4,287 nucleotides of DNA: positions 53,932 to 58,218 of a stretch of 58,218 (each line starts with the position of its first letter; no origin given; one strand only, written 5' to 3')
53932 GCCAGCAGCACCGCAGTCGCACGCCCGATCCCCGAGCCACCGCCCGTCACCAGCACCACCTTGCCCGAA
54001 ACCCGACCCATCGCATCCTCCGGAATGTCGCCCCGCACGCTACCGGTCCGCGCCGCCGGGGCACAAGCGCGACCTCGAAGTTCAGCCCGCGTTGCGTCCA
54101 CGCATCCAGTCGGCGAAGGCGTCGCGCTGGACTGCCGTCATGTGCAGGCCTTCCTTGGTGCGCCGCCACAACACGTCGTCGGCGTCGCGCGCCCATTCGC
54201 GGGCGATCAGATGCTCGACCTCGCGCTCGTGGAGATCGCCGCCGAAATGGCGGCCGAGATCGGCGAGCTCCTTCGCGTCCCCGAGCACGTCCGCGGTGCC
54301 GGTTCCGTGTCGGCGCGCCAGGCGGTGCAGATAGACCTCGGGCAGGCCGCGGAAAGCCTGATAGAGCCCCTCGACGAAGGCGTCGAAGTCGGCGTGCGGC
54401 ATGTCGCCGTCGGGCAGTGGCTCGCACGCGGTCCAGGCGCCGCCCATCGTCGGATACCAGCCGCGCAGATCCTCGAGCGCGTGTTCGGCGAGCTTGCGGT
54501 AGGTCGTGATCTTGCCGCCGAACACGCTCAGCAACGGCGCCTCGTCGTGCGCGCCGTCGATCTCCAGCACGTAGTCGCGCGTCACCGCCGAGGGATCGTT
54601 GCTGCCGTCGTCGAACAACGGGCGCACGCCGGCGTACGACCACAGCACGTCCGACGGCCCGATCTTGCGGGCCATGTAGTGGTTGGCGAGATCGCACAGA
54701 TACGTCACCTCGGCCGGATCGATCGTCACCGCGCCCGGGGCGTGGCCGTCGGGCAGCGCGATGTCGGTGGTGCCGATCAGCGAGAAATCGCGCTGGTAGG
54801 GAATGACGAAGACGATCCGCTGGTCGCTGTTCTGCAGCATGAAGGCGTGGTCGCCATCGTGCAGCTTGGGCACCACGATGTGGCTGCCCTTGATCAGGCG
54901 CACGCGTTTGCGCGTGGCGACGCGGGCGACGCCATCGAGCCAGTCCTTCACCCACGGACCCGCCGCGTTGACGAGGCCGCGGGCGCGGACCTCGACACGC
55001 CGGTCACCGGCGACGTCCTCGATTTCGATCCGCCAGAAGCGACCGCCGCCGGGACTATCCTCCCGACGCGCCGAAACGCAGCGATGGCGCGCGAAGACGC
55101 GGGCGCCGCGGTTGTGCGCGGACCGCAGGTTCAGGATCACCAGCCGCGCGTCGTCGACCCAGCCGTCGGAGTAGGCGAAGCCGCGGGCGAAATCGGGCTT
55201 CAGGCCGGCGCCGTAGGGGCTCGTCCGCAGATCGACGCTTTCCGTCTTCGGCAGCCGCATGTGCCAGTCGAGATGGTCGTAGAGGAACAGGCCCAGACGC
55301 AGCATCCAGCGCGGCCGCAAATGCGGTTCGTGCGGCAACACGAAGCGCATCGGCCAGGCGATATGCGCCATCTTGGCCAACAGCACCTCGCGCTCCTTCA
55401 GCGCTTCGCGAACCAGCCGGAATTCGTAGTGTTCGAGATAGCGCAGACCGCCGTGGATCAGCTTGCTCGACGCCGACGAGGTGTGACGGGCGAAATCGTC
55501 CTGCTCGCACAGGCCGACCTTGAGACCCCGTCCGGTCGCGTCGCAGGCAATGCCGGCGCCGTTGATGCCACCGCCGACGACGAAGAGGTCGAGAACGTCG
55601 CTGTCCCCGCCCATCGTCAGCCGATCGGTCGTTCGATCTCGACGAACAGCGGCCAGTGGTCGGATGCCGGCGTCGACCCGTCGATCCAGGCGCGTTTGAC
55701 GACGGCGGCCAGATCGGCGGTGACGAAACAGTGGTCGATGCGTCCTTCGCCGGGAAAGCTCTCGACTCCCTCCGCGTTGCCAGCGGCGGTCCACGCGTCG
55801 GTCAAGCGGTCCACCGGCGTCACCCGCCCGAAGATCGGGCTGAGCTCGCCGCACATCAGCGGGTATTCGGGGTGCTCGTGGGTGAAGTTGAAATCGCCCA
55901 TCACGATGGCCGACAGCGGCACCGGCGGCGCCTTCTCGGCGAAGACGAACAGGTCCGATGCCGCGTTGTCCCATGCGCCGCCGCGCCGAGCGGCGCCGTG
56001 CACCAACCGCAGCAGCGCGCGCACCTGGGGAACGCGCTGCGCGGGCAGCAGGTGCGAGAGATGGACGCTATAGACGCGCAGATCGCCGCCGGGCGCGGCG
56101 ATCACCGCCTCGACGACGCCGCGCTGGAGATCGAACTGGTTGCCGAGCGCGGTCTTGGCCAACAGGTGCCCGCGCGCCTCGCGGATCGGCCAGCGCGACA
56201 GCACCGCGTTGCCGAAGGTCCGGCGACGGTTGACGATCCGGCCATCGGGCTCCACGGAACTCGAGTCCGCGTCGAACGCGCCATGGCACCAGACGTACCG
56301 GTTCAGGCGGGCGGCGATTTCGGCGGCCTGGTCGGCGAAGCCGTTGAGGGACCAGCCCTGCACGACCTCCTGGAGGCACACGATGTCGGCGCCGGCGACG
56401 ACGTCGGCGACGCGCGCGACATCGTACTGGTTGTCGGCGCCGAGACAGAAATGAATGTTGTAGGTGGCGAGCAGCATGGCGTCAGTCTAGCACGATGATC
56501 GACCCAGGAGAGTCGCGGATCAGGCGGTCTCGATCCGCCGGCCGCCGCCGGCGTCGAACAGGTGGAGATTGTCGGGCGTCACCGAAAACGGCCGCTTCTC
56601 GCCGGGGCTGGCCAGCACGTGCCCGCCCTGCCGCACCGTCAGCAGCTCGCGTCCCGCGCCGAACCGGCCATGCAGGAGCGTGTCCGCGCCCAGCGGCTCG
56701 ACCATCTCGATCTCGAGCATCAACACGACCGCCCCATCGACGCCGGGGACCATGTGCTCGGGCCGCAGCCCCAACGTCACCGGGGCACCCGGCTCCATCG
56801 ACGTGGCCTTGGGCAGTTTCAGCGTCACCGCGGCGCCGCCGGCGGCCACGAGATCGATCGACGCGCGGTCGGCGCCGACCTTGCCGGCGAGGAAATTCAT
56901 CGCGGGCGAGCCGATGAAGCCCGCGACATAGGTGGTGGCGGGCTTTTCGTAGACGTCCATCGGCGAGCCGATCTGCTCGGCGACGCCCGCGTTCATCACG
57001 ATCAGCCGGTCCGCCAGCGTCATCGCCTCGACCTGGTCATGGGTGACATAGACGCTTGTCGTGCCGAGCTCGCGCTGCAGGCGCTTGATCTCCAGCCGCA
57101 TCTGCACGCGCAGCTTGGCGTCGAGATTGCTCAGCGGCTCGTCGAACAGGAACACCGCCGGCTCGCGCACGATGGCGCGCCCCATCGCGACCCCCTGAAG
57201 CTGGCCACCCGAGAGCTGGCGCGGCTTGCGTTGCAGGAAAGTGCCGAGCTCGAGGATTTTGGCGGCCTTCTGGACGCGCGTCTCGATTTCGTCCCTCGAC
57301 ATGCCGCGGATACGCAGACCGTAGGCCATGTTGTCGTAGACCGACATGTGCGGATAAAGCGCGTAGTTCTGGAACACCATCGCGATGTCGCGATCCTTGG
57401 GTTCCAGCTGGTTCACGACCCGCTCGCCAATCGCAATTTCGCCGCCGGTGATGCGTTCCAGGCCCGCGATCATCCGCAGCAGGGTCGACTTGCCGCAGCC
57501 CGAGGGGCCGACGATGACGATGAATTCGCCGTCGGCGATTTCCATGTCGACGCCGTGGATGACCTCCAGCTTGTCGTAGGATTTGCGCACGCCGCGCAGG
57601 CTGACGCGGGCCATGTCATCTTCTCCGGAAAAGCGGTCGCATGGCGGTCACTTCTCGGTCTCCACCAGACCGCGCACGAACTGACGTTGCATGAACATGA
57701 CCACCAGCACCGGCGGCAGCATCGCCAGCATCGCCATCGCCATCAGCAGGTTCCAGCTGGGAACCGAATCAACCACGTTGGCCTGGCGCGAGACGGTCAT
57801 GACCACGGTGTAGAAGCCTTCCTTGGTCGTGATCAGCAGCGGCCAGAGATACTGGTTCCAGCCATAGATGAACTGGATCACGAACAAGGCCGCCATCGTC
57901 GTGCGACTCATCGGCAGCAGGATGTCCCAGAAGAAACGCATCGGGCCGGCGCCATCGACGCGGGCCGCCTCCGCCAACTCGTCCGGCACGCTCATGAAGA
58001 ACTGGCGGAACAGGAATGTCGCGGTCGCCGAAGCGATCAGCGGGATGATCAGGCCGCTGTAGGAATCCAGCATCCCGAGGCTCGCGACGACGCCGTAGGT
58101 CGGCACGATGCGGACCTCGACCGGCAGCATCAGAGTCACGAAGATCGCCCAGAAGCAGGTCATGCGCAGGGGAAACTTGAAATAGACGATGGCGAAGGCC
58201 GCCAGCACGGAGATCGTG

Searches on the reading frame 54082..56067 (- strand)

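Call 39: search_protein_families(library=pfam, proteins=[window:54082-56067:-])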
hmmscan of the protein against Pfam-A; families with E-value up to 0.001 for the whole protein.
window:54082-56067:- (661 aa): 2 families
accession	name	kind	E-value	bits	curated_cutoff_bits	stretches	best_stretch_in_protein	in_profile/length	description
PF01266.30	DAO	-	1.3e-54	186.6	27.9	1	160-492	1-318/353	FAD dependent oxidoreductase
PF16901.10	DAO_C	-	4.1e-07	30.3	31.4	1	565-642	19-99/126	C-terminal domain of alpha-glycerophosphate oxidase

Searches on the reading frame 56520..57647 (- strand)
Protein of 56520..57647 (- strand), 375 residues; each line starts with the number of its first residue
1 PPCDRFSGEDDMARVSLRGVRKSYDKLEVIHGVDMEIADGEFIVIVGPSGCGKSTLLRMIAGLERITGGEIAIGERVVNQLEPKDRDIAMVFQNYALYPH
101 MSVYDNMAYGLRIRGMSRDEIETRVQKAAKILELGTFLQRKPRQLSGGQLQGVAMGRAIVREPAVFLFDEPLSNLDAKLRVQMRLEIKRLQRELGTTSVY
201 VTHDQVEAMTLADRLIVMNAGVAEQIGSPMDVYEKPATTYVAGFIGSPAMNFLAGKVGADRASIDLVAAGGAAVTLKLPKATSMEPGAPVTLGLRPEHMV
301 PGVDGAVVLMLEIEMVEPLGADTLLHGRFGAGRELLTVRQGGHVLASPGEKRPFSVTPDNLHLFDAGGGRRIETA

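Call 39: search_protein_families(library=pfam, proteins=[window:56520-57647:-])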
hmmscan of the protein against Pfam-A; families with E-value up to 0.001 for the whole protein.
window:56520-57647:- (375 aa): 8 families
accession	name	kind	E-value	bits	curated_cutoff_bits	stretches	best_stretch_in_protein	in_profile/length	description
PF00005.33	ABC_tran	-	1e-30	107.6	25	1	31-172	2-136/137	ABC transporter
PF17912.7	OB_MalK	-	3e-12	47.7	27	1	246-299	1-53/53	MalK OB fold domain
PF08402.16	TOBE_2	-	2.4e-09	37.6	21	1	292-364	1-76/76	TOBE domain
PF13304.12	AAA_21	-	3.5e-05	24.4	27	0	42-82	1-53/304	AAA domain, putative AbiEii toxin, Type IV TA system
PF02463.25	SMC_N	-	0.00018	21.5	40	1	39-216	23-209/220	RecF/RecN/SMC N terminal domain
PF03193.22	RsgA_GTPase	-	0.00035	20.9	30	0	31-71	98-137/174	RsgA GTPase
PF13555.12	AAA_29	-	0.00048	20.2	27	0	31-57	13-39/61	P-loop containing region of AAA domain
PF13401.12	AAA_22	-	0.00098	19.9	27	0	41-62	6-27/130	AAA domain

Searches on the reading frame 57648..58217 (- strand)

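Call 39: search_protein_families(library=pfam, proteins=[window:57648-58217:-])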
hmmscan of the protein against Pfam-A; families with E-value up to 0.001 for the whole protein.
window:57648-58217:- (189 aa): 1 family
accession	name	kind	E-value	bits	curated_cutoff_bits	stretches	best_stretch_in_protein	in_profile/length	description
PF00528.27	BPD_transp_1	-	2.3e-20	73.5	26.4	1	2-184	4-182/184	Binding-protein-dependent transport system inner membrane component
